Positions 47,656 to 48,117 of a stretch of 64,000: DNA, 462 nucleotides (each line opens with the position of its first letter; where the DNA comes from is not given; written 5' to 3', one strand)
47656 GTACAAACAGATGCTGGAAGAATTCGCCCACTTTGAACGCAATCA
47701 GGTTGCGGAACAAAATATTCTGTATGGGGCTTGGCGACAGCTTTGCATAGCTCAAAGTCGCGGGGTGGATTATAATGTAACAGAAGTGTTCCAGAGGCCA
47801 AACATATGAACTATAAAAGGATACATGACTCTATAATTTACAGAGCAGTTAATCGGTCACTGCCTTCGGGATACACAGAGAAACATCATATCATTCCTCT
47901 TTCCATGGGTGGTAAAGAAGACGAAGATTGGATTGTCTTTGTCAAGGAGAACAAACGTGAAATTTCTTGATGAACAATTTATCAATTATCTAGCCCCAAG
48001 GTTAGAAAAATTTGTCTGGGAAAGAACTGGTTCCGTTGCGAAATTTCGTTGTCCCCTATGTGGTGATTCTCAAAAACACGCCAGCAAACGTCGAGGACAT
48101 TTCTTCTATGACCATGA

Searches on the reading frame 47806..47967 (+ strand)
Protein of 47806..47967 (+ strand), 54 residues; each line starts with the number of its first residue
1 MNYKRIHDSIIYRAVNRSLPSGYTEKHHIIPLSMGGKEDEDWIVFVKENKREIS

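Call 60: search_protein_families(library=pfam, proteins=[window:47806-47967:+], max_evalue=0.01)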
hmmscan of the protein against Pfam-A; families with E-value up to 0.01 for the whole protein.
window:47806-47967:+ (54 aa): 1 family
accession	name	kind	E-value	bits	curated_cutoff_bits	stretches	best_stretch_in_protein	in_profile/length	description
PF01844.29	HNH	-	0.0051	17.4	21.4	1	23-41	13-31/47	HNH endonuclease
